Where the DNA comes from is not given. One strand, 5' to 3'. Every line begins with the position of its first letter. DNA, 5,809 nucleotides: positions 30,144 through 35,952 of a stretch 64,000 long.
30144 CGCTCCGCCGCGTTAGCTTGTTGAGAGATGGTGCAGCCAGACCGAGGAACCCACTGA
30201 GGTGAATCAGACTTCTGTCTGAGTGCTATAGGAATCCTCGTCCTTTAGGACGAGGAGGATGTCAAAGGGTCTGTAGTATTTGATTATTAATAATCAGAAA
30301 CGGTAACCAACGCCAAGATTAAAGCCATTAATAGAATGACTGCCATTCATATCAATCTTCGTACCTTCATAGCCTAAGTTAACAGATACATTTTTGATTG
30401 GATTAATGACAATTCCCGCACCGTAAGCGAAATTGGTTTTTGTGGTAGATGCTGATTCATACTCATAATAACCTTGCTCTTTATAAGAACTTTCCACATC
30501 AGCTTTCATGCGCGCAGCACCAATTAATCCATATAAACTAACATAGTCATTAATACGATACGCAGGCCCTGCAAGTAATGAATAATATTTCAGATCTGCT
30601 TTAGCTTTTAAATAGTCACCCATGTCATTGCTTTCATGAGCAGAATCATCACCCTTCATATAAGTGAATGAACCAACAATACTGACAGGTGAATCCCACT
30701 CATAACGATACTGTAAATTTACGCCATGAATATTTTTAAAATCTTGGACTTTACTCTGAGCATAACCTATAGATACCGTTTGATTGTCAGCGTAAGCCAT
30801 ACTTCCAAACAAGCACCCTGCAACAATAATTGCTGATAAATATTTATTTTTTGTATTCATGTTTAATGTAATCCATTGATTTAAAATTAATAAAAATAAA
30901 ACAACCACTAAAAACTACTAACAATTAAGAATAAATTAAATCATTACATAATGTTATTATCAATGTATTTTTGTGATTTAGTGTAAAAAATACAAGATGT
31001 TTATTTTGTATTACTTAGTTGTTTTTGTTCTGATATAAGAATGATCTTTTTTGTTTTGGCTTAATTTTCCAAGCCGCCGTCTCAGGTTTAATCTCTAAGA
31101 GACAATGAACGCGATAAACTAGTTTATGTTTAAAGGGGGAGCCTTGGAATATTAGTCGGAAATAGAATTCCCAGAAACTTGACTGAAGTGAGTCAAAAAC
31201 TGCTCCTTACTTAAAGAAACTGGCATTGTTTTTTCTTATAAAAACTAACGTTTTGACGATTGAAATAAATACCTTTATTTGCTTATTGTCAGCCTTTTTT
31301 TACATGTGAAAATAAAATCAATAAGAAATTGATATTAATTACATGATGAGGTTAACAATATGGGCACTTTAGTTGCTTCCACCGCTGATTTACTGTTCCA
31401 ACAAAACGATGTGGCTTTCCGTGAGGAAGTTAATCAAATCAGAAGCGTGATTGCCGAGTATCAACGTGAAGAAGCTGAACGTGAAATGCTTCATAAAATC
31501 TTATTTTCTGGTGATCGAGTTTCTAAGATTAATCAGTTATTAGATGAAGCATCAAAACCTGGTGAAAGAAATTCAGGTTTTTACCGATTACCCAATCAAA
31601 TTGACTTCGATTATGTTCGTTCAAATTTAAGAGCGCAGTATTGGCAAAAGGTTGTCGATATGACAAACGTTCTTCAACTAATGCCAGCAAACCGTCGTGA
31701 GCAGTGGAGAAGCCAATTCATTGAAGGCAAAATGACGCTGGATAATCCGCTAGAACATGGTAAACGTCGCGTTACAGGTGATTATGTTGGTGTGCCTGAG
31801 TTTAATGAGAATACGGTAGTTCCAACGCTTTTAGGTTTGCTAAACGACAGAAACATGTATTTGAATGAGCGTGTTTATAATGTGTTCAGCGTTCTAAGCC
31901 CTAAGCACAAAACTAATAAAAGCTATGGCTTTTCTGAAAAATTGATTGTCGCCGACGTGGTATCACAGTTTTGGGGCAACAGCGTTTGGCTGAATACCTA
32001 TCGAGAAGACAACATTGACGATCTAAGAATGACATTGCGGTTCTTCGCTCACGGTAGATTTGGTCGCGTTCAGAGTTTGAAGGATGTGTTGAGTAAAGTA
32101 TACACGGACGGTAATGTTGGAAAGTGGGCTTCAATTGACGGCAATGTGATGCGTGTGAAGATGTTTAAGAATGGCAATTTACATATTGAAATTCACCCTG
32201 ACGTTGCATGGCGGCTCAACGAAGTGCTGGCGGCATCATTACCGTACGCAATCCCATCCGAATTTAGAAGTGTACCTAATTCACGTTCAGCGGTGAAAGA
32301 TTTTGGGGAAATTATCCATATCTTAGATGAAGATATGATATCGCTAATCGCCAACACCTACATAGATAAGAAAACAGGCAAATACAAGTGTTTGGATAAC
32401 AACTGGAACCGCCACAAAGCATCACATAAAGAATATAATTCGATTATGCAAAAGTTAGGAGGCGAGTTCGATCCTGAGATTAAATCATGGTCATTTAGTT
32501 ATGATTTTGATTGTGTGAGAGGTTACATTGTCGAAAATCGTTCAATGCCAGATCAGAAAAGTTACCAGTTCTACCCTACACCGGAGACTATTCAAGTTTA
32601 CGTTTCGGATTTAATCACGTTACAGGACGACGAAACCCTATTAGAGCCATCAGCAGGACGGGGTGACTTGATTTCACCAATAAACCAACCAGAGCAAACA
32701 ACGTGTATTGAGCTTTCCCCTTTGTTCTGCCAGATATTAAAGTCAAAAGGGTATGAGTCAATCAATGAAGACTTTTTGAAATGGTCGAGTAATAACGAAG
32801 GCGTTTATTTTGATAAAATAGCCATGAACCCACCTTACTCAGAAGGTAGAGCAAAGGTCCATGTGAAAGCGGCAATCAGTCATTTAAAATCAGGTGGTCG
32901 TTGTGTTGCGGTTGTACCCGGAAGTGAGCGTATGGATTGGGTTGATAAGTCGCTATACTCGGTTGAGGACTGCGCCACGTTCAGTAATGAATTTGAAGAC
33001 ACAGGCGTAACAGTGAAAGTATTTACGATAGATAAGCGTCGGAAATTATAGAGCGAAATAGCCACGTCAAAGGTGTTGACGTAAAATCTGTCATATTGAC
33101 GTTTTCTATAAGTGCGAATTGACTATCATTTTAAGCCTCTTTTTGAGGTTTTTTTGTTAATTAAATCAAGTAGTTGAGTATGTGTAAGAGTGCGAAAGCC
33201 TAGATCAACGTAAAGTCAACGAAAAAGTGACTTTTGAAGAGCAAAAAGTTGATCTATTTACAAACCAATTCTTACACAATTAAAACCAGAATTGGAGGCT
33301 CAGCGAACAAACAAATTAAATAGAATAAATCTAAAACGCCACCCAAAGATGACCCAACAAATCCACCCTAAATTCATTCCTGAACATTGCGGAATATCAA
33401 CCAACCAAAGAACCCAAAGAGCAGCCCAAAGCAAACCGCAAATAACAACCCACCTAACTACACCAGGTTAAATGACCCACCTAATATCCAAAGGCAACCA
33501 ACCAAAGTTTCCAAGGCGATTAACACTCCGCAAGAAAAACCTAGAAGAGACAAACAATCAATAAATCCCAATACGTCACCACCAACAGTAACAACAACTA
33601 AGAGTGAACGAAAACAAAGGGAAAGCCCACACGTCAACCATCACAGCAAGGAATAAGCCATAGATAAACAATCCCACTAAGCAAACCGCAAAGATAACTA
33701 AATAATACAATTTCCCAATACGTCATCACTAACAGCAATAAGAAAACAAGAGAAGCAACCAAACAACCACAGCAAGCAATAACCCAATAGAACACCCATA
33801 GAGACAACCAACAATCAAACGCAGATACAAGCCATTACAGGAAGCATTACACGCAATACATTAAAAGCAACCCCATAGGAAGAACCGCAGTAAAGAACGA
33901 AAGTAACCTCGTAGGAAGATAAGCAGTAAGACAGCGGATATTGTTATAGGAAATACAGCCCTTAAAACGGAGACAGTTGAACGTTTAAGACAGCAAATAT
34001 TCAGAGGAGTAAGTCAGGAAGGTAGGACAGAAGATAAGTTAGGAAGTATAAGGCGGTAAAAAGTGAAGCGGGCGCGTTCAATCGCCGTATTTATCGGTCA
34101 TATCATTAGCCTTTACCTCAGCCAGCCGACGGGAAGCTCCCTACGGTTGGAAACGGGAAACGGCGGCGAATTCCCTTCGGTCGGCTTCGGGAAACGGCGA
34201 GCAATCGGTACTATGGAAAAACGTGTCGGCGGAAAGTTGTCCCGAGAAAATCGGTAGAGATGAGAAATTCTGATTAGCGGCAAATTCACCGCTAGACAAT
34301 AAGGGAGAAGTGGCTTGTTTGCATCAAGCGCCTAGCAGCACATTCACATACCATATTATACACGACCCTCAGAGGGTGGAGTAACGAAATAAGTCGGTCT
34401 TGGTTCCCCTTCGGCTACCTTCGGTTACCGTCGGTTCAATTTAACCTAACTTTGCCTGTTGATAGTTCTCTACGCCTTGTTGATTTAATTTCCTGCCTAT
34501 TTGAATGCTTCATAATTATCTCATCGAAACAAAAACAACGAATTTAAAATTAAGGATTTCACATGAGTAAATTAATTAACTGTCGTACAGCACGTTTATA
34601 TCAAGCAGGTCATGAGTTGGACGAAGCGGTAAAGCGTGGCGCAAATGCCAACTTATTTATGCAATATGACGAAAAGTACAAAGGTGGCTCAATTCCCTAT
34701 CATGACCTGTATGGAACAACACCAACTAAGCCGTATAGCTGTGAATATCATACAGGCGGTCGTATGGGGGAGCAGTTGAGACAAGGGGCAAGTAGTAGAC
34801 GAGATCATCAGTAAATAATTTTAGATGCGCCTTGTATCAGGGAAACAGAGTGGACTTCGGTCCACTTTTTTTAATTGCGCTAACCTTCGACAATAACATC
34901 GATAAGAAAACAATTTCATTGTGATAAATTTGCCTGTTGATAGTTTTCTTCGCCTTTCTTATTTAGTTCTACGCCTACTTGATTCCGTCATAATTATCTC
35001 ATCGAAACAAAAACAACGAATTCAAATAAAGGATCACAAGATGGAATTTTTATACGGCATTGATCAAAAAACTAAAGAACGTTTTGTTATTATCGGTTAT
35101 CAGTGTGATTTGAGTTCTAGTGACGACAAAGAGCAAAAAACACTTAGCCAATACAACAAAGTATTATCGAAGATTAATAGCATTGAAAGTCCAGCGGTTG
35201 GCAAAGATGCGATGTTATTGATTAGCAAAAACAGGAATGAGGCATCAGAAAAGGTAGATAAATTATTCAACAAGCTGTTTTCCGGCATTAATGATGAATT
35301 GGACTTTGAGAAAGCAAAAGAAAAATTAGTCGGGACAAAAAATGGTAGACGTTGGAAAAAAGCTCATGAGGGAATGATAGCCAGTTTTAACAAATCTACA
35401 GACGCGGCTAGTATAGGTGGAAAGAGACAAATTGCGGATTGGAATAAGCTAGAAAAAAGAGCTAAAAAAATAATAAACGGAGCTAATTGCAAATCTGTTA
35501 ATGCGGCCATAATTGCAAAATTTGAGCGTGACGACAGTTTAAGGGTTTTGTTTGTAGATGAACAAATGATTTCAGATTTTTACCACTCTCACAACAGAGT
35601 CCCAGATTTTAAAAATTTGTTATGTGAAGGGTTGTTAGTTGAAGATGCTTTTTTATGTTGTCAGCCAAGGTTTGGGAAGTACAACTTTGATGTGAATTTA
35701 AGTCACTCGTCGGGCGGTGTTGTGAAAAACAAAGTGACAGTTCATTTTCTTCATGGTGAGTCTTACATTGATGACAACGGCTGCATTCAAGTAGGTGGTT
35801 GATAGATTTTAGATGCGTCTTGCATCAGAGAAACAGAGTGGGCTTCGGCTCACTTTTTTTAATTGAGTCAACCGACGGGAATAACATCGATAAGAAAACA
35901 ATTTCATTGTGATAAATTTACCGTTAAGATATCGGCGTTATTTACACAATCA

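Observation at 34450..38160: Cassette-like array of six small unknown genes, each with its own promoter/leader and terminator, with modules duplicated between genes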

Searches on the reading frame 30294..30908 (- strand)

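Call 11: search_protein_families(library=pfam, proteins=[window:30294-30908:-], max_evalue=1)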
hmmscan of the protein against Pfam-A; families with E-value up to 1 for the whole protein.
window:30294-30908:- (204 aa): 4 families
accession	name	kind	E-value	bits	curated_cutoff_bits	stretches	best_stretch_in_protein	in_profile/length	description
PF13505.12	OMP_b-brl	-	1.6e-22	81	28.7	1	30-204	5-175/175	Outer membrane protein beta-barrel domain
PF06316.17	Ail_Lom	-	9.6e-21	74.9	23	1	25-204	10-199/199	Enterobacterial Ail/Lom protein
PF01389.23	OmpA_membrane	-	0.0027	17.9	21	1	110-183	78-149/180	OmpA-like transmembrane domain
PF03349.22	Toluene_X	-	0.0071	15.3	29.7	1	90-202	121-211/421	Outer membrane protein transport protein (OMPP1/FadL/TodX)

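Call 12: search_protein_families(library=phrogs, proteins=[window:30294-30908:-], max_evalue=0.1)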
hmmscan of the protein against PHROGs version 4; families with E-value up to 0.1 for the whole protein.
window:30294-30908:- (204 aa): 4 families
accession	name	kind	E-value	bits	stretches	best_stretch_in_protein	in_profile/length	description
phrog_108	-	other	2.6e-45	155.7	1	26-204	11-199/199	Lom outer membrane protein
phrog_17636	-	unknown function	7.5e-09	36.7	1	154-185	16-47/59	-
phrog_21289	-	unknown function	2.6e-07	31.8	1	156-204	11-56/56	-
phrog_23544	-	unknown function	1.6e-05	26.2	1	24-71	9-59/63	-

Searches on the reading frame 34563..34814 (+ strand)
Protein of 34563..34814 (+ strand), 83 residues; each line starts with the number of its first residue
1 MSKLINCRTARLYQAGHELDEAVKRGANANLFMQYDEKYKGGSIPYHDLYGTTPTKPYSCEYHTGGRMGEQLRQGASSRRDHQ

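Call 11: search_protein_families(library=pfam, proteins=[window:34563-34814:+], max_evalue=1)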
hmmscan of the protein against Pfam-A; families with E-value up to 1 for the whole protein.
window:34563-34814:+ (83 aa): 0 families

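Call 12: search_protein_families(library=phrogs, proteins=[window:34563-34814:+], max_evalue=0.1)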
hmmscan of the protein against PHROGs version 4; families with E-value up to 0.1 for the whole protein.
window:34563-34814:+ (83 aa): 0 families

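Call 33: search_protein_families(library=ncbifam, proteins=[window:34563-34814:+], max_evalue=1)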
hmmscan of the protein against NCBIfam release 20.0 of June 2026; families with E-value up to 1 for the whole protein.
window:34563-34814:+ (83 aa): 0 families

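Call 34: search_protein_families(library=padloc, proteins=[window:34563-34814:+], max_evalue=1)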
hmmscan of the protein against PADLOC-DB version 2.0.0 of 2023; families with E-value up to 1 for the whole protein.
window:34563-34814:+ (83 aa): 0 families

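Call 63: search_dna_similar(query=window:34563-34814:+, collection=plasmids, mode=protein, max_evalue=0.01, max_rows=20)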
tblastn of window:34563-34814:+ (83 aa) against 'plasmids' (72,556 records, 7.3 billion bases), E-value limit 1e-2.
Records with a match: 1; places in all: 1; records where one place covers at least 80% of the query: 1.
Best place of each record, by identity: 80-90% 1.
By first word of the organism name: Providencia 1.
By predicted mobility (MOB-suite, as given by PLSDB): non-mobilizable 1.
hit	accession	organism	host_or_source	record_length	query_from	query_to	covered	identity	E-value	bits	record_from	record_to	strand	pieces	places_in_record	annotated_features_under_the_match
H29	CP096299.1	Providencia sp. PROV236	Clinical or host-associated ...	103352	1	82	99%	81.7%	5e-40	145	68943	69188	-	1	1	record has no annotation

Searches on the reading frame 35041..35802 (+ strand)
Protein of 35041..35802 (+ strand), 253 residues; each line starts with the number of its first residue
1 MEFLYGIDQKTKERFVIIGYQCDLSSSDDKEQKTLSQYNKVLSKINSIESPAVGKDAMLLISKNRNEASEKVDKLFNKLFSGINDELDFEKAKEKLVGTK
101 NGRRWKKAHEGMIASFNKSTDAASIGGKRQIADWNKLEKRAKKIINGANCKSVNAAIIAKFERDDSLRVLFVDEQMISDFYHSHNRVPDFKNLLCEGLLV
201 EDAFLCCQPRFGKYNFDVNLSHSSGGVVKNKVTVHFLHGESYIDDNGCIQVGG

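Call 11: search_protein_families(library=pfam, proteins=[window:35041-35802:+], max_evalue=1)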
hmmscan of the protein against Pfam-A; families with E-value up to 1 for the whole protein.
window:35041-35802:+ (253 aa): 1 family
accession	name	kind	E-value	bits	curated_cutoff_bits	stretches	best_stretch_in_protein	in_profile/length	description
PF07867.16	DUF1654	-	0.012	15.8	27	0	45-90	10-56/70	Protein of unknown function (DUF1654)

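Call 12: search_protein_families(library=phrogs, proteins=[window:35041-35802:+], max_evalue=0.1)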
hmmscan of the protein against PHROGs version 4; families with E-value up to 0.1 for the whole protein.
window:35041-35802:+ (253 aa): 0 families

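Call 33: search_protein_families(library=ncbifam, proteins=[window:35041-35802:+], max_evalue=1)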
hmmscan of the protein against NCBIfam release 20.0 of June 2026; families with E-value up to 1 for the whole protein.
window:35041-35802:+ (253 aa): 1 family
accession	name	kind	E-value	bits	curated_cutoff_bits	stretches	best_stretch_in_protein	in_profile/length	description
NF000595.1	PRK00015.1-3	equivalog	0.063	13.3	167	1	108-169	84-143/188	ribonuclease HII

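Call 34: search_protein_families(library=padloc, proteins=[window:35041-35802:+], max_evalue=1)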
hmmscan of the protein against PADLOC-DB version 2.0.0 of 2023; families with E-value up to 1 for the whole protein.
window:35041-35802:+ (253 aa): 2 families
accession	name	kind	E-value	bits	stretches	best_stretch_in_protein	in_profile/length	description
PDLC02786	SspE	-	7.5e-05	19.2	1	25-101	204-280/766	SspE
PDLC03378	MTase_II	-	0.0048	14.2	1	5-123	153-272/344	Type II methyltransferase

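Call 60: find_homologous_proteins(query=window:35041-35802:+, max_evalue=0.001)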
Query window:35041-35802:+ (253 aa): 2 proteins with E <= 0.001 among 242 candidates.
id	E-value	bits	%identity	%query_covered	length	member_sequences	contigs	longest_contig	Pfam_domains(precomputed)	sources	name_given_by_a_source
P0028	3.0e-161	552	98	100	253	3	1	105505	-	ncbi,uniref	ncbi:hypothetical protein V5030_12705 [Moellerella wisconsensis]|uniref:hypothetical protein n=1 Tax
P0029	1.5e-158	543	97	100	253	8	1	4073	-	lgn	-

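Call 67: search_protein_representatives(protein=window:35041-35802:+)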
Query: 253 residues. Proteins with E-value up to 0.001 (for the whole library): 1; up to 1e-10: 1; up to 1e-30: 1. The best 1 are listed.
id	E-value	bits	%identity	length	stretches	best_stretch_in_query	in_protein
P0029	4.7e-159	543.4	97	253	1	1-253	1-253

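Call 88: search_solved_structures(query=window:35041-35802:+, max_evalue=1)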
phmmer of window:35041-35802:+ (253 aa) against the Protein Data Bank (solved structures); distinct sequences matched with E-value up to 1: 0.
